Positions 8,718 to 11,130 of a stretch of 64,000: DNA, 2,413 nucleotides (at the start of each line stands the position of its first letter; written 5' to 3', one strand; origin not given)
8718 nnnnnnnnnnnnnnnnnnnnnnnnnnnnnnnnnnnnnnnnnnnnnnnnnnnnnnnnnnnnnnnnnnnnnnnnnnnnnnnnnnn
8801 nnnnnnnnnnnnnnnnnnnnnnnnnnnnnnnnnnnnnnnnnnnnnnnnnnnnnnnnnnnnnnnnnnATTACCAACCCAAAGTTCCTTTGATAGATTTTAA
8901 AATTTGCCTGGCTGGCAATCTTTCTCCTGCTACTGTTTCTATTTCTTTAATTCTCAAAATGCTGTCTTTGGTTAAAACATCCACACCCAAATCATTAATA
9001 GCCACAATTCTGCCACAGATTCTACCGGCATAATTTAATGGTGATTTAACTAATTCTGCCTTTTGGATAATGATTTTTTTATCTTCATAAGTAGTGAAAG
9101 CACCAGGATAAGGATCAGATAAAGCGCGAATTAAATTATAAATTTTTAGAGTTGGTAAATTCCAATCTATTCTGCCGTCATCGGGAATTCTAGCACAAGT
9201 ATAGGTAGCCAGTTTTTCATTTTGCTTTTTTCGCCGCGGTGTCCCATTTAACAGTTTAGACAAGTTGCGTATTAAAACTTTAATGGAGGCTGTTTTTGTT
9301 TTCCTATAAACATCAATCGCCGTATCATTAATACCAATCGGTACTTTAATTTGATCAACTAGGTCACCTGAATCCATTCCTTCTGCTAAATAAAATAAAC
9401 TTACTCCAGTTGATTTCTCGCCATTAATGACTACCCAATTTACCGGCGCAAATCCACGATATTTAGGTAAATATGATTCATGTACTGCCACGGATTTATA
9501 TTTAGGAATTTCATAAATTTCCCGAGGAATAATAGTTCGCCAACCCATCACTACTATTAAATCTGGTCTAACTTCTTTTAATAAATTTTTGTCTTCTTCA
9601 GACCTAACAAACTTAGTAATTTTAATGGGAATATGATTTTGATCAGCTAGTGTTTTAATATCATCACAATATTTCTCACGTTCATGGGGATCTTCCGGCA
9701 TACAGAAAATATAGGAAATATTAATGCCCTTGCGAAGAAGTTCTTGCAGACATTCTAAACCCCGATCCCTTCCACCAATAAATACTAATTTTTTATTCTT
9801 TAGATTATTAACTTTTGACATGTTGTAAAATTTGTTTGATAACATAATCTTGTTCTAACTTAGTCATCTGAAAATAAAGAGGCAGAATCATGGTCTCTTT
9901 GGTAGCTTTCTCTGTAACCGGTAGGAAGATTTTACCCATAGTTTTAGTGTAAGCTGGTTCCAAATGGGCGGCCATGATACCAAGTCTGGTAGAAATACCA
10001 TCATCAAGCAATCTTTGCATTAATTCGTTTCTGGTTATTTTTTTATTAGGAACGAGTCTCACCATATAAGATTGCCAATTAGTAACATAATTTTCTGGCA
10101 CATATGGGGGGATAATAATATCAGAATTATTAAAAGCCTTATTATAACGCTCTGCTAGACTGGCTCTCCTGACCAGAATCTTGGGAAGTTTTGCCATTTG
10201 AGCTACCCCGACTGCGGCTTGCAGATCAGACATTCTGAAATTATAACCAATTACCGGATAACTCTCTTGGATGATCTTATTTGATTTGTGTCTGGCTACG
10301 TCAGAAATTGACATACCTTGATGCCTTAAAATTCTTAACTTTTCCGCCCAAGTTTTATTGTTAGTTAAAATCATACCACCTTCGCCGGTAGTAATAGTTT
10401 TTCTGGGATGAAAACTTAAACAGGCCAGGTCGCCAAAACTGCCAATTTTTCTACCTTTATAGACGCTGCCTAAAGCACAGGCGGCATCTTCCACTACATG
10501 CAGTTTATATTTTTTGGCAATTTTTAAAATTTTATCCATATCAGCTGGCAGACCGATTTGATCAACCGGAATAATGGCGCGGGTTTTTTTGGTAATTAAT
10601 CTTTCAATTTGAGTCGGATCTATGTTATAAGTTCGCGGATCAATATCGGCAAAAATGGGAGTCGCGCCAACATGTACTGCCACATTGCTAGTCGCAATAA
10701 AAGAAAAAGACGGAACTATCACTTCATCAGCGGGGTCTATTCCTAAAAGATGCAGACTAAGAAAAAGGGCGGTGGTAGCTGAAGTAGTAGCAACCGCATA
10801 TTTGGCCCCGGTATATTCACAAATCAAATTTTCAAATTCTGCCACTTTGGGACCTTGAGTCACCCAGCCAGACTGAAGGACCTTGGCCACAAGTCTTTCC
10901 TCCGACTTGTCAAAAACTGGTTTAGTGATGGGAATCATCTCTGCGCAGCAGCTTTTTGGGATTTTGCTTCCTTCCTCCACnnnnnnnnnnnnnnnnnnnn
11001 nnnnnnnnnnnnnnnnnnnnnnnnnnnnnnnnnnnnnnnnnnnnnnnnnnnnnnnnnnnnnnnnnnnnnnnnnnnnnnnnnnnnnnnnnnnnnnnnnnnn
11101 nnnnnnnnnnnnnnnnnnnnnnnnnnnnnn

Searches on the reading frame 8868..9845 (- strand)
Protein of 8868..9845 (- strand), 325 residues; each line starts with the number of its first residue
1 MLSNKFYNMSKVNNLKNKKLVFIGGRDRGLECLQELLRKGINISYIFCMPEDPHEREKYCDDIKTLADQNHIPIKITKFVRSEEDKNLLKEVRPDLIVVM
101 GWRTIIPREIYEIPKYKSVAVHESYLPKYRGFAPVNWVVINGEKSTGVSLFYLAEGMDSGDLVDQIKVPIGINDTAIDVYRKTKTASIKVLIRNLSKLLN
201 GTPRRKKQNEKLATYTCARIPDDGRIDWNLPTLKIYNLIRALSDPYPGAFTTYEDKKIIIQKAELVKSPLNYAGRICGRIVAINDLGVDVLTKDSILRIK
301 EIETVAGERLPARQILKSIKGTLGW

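Call 3: search_protein_families(library=pfam, proteins=[window:8868-9845:-], max_evalue=0.01)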
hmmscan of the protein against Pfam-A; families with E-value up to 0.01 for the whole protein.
window:8868-9845:- (325 aa): 3 families
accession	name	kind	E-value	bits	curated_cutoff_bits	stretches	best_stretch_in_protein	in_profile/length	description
PF00551.24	Formyl_trans_N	-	2.2e-27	96.4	26.1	1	28-194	13-180/181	Formyl transferase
PF02911.23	Formyl_trans_C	-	1.7e-20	73.5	21.1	1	221-318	4-98/100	Formyl transferase, C-terminal domain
PF16924.11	DpaA_N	-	0.0063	17.1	29.2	0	20-69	2-51/116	Dipicolinate synthase subunit A N-terminal domain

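Call 4: search_protein_families(library=ncbifam, proteins=[window:8868-9845:-], max_evalue=0.01)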
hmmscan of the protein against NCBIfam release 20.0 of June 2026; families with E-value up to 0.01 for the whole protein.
window:8868-9845:- (325 aa): 8 families
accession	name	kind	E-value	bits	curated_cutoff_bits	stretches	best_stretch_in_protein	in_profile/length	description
NF005414.0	PRK06988.1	equivalog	6.4e-73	245.4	316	1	18-305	3-288/311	formyltransferase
NF005998.1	PRK08125.1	equivalog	1.1e-56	192.6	777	1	22-303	5-280/649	bifunctional UDP-4-amino-4-deoxy-L-arabinose formyltransferase/UDP-glucuronic acid oxidase ArnA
TIGR00460.1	fmt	equivalog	1e-52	179.3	201.5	1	19-319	2-304/315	methionyl-tRNA formyltransferase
TIGR00639.1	PurN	equivalog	3.8e-15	55.9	150.1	1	81-203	64-189/192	phosphoribosylglycinamide formyltransferase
TIGR00655.1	PurU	equivalog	4.7e-10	39.6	285.95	1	63-199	124-266/280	formyltetrahydrofolate deformylase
NF004684.0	PRK06027.1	subfamily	7.5e-10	39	223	1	74-199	143-271/286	formyltetrahydrofolate deformylase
NF005755.0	PRK07579.1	equivalog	5.8e-09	36.1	238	1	94-211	66-180/245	dTDP-4-amino-4,6-dideoxyglucose formyltransferase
TIGR01317.1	GOGAT_sm_gam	subfamily_domain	0.0032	16.4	447.7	1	11-58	277-325/485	glutamate synthase small subunit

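Call 32: search_solved_structures(query=window:8868-9845:-, max_evalue=1e-10)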
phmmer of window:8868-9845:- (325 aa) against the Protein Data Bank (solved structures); distinct sequences matched with E-value up to 1e-10: 28.
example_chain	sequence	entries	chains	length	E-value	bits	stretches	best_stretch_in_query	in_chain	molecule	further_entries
1fmt_A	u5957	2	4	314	1e-41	146.2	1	18-318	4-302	METHIONYL-TRNA FMET FORMYLTRANSFERASE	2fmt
4iqf_A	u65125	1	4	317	1.3e-40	142.5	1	19-324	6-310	Methionyl-tRNA formyltransferase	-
5j63_A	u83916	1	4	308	8.4e-37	130.1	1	20-262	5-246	Bifunctional polymyxin resistance protein ArnA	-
6pih_A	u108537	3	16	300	1e-36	129.8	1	21-262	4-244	Bifunctional polymyxin resistance protein ArnA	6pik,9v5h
1yrw_A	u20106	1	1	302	1.1e-36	129.7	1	21-262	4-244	protein ArnA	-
2bln_A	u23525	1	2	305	1.1e-36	129.7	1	21-262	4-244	PROTEIN YFBG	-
1z7e_A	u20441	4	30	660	7.9e-36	126.9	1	21-262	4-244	protein ArnA | Bifunctional polymyxin resistance protein ArnA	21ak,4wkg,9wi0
3r8x_A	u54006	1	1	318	1.4e-34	122.8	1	18-318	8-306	Methionyl-tRNA formyltransferase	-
8gjh_A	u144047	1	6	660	2.3e-34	122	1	20-288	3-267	Bifunctional polymyxin resistance protein ArnA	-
3tqq_A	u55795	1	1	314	2.9e-34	121.7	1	18-309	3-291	Methionyl-tRNA formyltransferase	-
3q0i_A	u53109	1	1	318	1.4e-33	119.5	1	18-317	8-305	Methionyl-tRNA formyltransferase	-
5uai_A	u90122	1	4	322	9.6e-30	106.9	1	19-307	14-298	Methionyl-tRNA formyltransferase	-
4qpd_A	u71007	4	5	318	6.1e-28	101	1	19-317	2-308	10-formyltetrahydrofolate dehydrogenase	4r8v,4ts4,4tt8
4qpc_A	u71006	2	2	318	1.1e-26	96.8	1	19-317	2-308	10-formyltetrahydrofolate dehydrogenase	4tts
1s3i_A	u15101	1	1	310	1.1e-25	93.6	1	23-317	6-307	10-formyltetrahydrofolate dehydrogenase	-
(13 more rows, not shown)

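Call 67: search_solved_structures(query=window:8868-9845:-, max_evalue=1e-30, show_alignments=4)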
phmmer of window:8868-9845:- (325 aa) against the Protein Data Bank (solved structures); distinct sequences matched with E-value up to 1e-30: 11.
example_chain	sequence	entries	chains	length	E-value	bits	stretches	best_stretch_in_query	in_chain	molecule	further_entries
1fmt_A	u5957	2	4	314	1e-41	146.2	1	18-318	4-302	METHIONYL-TRNA FMET FORMYLTRANSFERASE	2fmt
4iqf_A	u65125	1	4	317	1.3e-40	142.5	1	19-324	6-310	Methionyl-tRNA formyltransferase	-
5j63_A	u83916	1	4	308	8.4e-37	130.1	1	20-262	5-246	Bifunctional polymyxin resistance protein ArnA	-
6pih_A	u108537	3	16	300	1e-36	129.8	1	21-262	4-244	Bifunctional polymyxin resistance protein ArnA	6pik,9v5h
1yrw_A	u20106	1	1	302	1.1e-36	129.7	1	21-262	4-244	protein ArnA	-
2bln_A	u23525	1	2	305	1.1e-36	129.7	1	21-262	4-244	PROTEIN YFBG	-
1z7e_A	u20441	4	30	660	7.9e-36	126.9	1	21-262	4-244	protein ArnA | Bifunctional polymyxin resistance protein ArnA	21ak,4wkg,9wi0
3r8x_A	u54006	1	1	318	1.4e-34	122.8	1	18-318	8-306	Methionyl-tRNA formyltransferase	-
8gjh_A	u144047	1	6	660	2.3e-34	122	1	20-288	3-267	Bifunctional polymyxin resistance protein ArnA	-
3tqq_A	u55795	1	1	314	2.9e-34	121.7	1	18-309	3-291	Methionyl-tRNA formyltransferase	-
3q0i_A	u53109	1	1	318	1.4e-33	119.5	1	18-317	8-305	Methionyl-tRNA formyltransferase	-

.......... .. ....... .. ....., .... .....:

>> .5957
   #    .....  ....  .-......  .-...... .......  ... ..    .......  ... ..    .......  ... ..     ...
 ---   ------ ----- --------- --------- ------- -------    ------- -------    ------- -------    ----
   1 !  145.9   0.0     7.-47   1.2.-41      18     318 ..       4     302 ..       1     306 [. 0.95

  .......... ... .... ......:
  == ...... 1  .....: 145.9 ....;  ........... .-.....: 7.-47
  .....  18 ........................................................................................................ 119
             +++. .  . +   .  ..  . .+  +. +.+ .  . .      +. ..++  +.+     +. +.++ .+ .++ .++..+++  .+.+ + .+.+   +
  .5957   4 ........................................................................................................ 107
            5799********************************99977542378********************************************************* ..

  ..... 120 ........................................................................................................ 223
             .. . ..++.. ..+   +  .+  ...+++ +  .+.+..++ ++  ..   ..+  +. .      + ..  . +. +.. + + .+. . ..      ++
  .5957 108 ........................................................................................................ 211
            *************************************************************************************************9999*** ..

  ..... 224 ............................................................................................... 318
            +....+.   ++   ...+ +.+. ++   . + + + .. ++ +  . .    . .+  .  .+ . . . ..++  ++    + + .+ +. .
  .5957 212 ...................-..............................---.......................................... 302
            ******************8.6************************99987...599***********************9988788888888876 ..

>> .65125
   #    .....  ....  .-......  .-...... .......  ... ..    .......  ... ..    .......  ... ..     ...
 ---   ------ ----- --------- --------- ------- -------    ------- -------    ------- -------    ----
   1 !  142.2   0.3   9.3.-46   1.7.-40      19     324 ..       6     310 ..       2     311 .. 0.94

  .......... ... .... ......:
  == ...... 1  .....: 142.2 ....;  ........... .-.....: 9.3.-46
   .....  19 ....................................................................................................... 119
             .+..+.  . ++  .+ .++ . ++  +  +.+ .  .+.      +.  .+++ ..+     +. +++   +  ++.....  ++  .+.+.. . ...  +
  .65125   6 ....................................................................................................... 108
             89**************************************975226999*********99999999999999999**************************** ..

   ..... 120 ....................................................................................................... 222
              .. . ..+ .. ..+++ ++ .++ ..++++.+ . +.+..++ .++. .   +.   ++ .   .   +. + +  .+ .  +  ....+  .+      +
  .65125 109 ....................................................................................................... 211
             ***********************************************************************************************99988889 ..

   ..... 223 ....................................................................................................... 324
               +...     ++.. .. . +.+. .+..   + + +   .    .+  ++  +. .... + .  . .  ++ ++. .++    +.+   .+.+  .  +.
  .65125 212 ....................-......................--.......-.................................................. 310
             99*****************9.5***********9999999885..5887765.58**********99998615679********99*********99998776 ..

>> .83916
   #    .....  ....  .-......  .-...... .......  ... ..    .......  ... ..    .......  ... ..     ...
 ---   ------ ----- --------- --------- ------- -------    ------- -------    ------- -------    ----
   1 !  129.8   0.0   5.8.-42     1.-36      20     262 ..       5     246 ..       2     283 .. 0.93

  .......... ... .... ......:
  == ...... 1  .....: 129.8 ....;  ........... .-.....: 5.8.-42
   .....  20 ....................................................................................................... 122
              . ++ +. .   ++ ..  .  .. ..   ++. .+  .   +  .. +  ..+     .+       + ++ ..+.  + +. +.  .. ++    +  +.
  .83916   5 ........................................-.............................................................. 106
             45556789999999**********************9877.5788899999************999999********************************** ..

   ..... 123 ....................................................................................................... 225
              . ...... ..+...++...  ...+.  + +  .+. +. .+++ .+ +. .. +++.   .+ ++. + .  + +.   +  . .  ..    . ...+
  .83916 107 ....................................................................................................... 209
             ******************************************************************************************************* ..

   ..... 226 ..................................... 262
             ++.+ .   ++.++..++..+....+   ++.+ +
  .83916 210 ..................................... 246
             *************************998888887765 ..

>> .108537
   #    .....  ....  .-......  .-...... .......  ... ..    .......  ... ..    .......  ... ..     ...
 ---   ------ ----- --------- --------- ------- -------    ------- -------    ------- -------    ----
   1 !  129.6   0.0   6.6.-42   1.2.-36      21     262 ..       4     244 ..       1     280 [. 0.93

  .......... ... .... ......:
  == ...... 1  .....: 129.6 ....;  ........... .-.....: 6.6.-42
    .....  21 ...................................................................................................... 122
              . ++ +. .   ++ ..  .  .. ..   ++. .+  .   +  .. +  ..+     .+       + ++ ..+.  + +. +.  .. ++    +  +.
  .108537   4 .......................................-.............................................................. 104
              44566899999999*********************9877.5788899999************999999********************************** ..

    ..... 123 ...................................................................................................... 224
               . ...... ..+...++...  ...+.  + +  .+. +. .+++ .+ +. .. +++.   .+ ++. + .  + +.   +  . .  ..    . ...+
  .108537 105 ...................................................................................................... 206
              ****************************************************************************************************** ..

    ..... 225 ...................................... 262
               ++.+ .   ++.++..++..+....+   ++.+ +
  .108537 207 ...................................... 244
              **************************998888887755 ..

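Call 68: find_homologous_proteins(query=window:8868-9845:-, max_evalue=1e-20)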
Query window:8868-9845:- (325 aa): 4092 proteins with E <= 1e-20 among 6682 candidates; the best 120 are listed.
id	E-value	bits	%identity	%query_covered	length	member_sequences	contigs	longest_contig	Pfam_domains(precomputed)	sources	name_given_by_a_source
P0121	2.7e-209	712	100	98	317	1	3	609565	PF00551.25,PF02911.24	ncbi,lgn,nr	ncbi:methionyl-tRNA formyltransferase [Candidatus Microgenomates bacterium]|nr:methionyl-tRNA formyl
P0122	7.6e-126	438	60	96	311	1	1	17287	PF00551.25,PF02911.24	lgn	-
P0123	1.3e-121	424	60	94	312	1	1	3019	PF00551.25,PF02911.24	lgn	-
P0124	1.0e-117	411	60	95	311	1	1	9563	PF00551.25,PF02911.24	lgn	-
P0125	7.8e-117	408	60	95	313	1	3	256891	PF00551.25,PF02911.24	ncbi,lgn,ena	ncbi:MAG: methionyl-tRNA formyltransferase [Patescibacteria group bacterium]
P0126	7.5e-116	405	58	94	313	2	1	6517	PF00551.25,PF02911.24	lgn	-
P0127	2.8e-114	400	59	94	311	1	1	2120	PF00551.25,PF02911.24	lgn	-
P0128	4.9e-112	392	57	95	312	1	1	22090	PF00551.25,PF02911.24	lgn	-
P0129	7.4e-111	388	59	95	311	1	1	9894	PF00551.25,PF02911.24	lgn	-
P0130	3.9e-109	383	57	95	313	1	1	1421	PF00551.25,PF02911.24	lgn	-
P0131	7.1e-109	382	55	94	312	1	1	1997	PF00551.25,PF02911.24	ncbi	-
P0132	3.4e-108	380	56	94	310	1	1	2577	PF00551.25,PF02911.24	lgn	-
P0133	4.3e-108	379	56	94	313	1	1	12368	PF00551.25,PF02911.24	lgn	-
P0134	4.7e-108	379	57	95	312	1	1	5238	PF00551.25,PF02911.24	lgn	-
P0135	9.8e-107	375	56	95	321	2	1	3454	PF00551.25,PF02911.24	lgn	-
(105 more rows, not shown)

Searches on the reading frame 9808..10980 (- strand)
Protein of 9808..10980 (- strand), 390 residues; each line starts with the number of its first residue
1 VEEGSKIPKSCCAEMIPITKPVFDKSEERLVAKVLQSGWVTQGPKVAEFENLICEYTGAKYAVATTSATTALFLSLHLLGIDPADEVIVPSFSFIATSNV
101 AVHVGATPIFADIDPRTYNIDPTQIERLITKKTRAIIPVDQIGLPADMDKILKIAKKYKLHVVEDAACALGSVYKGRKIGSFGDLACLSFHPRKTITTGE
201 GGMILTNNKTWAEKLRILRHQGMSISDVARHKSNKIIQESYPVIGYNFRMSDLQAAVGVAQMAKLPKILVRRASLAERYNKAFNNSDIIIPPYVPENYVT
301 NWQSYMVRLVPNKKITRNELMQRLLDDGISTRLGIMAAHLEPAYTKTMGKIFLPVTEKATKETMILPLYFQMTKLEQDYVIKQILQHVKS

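Call 3: search_protein_families(library=pfam, proteins=[window:9808-10980:-], max_evalue=0.01)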
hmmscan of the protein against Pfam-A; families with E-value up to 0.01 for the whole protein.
window:9808-10980:- (390 aa): 4 families
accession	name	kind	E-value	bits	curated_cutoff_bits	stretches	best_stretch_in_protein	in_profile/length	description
PF01041.23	DegT_DnrJ_EryC1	-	1.9e-119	399.6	19.8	1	24-384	4-359/360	DegT/DnrJ/EryC1/StrS aminotransferase family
PF00155.27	Aminotran_1_2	-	6.9e-07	29.2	19.7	1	46-167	44-187/361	Aminotransferase class I and II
PF01053.26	Cys_Met_Meta_PP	-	1.2e-05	24.5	27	1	42-180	50-188/381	Cys/Met metabolism PLP-dependent enzyme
PF01212.27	Beta_elim_lyase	-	5e-05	23.2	27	1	43-227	31-215/288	Beta-eliminating lyase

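Call 4: search_protein_families(library=ncbifam, proteins=[window:9808-10980:-], max_evalue=0.01)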
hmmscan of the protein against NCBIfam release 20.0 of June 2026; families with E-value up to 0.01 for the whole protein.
window:9808-10980:- (390 aa): 31 families (the best 25 are shown)
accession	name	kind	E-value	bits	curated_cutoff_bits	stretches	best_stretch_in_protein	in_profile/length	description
TIGR03588.1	PseC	equivalog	8.9e-102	340.8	423.5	1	15-386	1-378/380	UDP-4-amino-4,6-dideoxy-N-acetyl-beta-L-altrosamine transaminase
NF008658.2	PRK11658.1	equivalog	4.4e-90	302.1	631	1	14-386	3-375/379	UDP-4-amino-4-deoxy-L-arabinose aminotransferase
TIGR04181.1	NHT_00031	hypoth_equivalog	6.1e-85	285.2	420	1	16-367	1-357/359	LegC family aminotransferase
NF008687.0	PRK11706.1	equivalog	4.7e-82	275.7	375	1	15-388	1-374/375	dTDP-4-amino-4,6-dideoxygalactose transaminase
TIGR02379.1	ECA_wecE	subfamily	1.3e-70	238.1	434.85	1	15-388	1-375/376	dTDP-4-amino-4,6-dideoxy-D-glucose transaminase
NF011936.0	PRK15407.1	equivalog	6.9e-62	209.5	423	2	12-222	33-251/440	lipopolysaccharide biosynthesis protein RfbH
TIGR04427.1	PLP_DesI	equivalog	4.5e-56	190.6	650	1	28-368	36-363/390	dTDP-4-dehydro-6-deoxyglucose aminotransferase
NF005816.0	PRK07682.1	equivalog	6.7e-09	34.8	620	1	54-169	85-206/390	aminotransferase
NF004975.0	PRK06348.1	equivalog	2.3e-08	33.5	549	1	62-198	92-229/384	pyridoxal phosphate-dependent aminotransferase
NF041364.1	GntC_guanitoxin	equivalog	7.9e-08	31.6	415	1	64-166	65-174/356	guanitoxin biosynthesis PLP-dependent (S)-gamma-hydroxy-L-arginine cyclodehydratase GntC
NF005817.0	PRK07683.1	equivalog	9.4e-08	31.1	575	1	54-165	84-200/387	aminotransferase A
NF005744.0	PRK07568.1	subfamily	2.2e-05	23.4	389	1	63-185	92-220/398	pyridoxal phosphate-dependent aminotransferase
TIGR03947.1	viomycin_VioD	equivalog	2.4e-05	23.4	390.9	1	63-137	73-147/359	capreomycidine synthase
NF006569.0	PRK09082.1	subfamily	2.5e-05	23.6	420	1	63-165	95-202/386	methionine aminotransferase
NF006230.0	PRK08363.1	equivalog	3.6e-05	22.7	534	1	65-168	99-208/398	alanine aminotransferase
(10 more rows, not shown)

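Call 31: search_solved_structures(query=window:9808-10980:-, max_evalue=1e-40)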
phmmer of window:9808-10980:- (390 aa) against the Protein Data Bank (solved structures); distinct sequences matched with E-value up to 1e-40: 43.
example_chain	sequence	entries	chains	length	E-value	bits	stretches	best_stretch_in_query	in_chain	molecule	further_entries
1mdo_A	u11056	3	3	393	3.4e-76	259.6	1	13-384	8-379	ArnB aminotransferase | UDP-4-amino-4-deoxy-L-arabinose--oxoglutarate aminotransferase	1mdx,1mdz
4oca_A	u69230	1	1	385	2.2e-75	256.9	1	13-384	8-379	UDP-4-amino-4-deoxy-L-arabinose--oxoglutarate aminotransferase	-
3bn1_A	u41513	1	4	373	5.1e-71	242.6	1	16-384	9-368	Perosamine synthetase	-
3dr7_A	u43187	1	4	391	5.8e-71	242.4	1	16-384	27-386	Putative perosamine synthetase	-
3dr4_A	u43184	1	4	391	4e-70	239.6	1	16-384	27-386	Putative perosamine synthetase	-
4lc3_A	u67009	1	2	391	1.3e-69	237.9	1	12-381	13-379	Putative UDP-4-amino-4-deoxy-l-arabinose--oxoglutarate aminotransferase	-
7b0m_AAA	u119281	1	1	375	5.7e-69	235.8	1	20-334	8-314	Sugar aminotransferase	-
8sng_A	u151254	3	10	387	1.1e-66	228.3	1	13-381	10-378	UDP-4-amino-4-deoxy-L-arabinose--oxoglutarate aminotransferase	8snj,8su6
7b0d_A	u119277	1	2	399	3.5e-66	226.7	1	27-371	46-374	Glutamine--scyllo-inositol transaminase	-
3frk_A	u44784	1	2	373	1.2e-60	208.4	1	20-384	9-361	QdtB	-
5uid_A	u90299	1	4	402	5.1e-57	196.5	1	14-383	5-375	Aminotransferase TlmJ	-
8vr3_A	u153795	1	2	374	1.2e-56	195.3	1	14-337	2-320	DegT/DnrJ/EryC1/StrS aminotransferase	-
8vr5_A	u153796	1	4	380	2.6e-56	194.2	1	15-337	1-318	DegT/DnrJ/EryC1/StrS aminotransferase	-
8e77_A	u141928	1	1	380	1.2e-55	192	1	30-372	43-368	DegT/DnrJ/EryC1/StrS aminotransferase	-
8e75_A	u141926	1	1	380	1.2e-55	192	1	30-372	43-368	DegT/DnrJ/EryC1/StrS aminotransferase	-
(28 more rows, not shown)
